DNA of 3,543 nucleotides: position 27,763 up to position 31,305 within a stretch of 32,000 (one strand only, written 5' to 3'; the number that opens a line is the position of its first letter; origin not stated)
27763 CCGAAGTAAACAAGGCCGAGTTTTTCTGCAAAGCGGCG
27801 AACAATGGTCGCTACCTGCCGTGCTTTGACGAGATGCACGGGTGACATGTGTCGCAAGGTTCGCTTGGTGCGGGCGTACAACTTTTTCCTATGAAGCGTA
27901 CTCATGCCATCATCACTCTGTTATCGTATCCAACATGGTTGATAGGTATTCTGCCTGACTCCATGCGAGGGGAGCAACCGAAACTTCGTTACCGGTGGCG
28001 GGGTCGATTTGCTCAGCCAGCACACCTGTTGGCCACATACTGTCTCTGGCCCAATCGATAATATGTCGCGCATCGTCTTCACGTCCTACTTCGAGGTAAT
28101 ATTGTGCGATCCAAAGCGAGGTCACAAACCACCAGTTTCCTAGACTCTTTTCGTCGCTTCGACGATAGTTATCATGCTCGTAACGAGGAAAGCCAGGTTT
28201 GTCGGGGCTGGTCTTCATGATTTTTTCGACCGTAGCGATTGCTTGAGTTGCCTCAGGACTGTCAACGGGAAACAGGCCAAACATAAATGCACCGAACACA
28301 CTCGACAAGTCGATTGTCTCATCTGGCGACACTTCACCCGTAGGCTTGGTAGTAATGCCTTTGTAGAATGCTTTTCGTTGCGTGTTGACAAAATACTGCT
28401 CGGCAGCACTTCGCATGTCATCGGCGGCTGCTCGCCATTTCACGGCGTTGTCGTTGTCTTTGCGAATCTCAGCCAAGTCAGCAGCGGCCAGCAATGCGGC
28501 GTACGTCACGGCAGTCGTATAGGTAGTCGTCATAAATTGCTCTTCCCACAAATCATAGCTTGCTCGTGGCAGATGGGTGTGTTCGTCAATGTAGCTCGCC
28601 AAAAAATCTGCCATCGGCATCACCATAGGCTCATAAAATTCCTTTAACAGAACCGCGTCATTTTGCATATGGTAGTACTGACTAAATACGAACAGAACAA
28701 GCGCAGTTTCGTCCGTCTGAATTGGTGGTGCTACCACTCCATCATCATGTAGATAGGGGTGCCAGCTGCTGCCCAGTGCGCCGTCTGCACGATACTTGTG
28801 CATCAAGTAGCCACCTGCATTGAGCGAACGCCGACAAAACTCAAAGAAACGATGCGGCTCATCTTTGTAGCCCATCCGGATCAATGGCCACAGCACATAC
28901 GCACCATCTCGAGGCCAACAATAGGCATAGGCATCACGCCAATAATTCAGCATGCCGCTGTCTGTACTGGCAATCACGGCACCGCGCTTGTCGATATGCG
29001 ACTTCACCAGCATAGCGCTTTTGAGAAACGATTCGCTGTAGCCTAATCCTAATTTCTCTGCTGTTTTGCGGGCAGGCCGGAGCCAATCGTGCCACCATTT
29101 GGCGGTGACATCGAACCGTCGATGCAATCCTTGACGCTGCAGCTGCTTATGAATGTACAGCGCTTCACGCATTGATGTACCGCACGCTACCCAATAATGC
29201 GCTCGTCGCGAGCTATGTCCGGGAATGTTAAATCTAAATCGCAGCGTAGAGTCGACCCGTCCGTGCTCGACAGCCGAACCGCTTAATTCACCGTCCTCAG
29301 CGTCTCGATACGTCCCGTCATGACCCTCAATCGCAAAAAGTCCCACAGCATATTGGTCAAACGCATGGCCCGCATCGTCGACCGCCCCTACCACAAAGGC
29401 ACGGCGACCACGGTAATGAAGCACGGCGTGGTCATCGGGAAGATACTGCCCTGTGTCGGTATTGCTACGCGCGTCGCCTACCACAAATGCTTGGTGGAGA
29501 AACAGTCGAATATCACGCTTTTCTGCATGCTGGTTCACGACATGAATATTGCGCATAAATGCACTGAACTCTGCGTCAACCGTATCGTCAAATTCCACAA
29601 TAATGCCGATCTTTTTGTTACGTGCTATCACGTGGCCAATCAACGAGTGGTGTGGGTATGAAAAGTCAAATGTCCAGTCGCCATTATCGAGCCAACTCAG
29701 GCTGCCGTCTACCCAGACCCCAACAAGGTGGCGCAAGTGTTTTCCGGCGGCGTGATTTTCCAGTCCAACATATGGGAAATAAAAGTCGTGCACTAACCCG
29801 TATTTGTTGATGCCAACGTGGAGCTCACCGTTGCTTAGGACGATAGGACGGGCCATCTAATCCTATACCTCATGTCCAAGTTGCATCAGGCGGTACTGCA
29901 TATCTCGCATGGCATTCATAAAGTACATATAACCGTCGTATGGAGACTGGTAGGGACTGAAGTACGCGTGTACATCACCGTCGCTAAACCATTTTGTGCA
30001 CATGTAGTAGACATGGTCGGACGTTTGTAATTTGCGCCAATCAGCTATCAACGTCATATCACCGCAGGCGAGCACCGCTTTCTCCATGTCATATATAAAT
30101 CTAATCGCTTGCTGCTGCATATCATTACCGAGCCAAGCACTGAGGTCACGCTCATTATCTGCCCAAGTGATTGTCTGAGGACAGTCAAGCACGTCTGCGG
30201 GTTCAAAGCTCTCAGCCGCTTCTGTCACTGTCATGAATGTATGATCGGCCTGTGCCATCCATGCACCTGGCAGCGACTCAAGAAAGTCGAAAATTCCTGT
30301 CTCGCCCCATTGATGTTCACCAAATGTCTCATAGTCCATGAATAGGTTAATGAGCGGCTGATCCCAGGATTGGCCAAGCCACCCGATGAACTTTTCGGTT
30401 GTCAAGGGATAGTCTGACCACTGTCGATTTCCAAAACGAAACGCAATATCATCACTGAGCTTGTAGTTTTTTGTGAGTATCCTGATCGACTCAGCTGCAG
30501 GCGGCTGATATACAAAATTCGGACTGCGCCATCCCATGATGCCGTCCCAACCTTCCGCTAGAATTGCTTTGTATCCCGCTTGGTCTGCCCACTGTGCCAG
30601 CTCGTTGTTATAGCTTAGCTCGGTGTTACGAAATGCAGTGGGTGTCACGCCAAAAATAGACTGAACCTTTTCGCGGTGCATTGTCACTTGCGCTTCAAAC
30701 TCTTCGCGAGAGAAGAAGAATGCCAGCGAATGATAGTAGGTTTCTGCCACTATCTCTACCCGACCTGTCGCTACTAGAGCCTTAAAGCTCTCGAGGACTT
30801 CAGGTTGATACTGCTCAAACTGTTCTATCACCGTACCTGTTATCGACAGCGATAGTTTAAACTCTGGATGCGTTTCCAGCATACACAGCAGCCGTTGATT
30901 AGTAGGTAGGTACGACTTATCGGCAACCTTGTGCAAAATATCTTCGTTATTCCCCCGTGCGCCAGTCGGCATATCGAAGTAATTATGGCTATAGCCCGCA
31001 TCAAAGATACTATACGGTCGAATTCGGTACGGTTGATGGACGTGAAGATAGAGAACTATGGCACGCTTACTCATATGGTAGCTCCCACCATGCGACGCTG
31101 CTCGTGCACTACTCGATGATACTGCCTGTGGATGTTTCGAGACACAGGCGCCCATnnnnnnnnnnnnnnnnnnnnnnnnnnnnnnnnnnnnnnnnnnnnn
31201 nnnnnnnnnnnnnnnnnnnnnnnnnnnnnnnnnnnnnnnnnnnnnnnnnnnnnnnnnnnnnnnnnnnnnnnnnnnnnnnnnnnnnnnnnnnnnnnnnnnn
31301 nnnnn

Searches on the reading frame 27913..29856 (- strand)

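Call 54: search_protein_families(library=pfam, max_evalue=0.00001, proteins=[window:27913-29856:-])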
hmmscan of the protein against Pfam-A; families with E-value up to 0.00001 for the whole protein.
window:27913-29856:- (647 aa): 1 family
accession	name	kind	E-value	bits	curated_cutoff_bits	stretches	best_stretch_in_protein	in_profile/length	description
PF00723.27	Glyco_hydro_15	-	5.1e-30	105.2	22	1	278-590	8-333/427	Glycosyl hydrolases family 15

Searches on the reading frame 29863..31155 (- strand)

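Call 54: search_protein_families(library=pfam, max_evalue=0.00001, proteins=[window:29863-31155:-])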
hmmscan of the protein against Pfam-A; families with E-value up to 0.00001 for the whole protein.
window:29863-31155:- (430 aa): 2 families
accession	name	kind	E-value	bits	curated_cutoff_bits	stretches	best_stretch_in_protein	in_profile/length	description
PF03065.20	Glyco_hydro_57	-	9.4e-73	245.5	21.2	1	34-324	1-289/291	Glycosyl hydrolase family 57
PF01522.26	Polysacc_deac_1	-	2.5e-08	34.4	23.1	1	117-197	47-123/124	Polysaccharide deacetylase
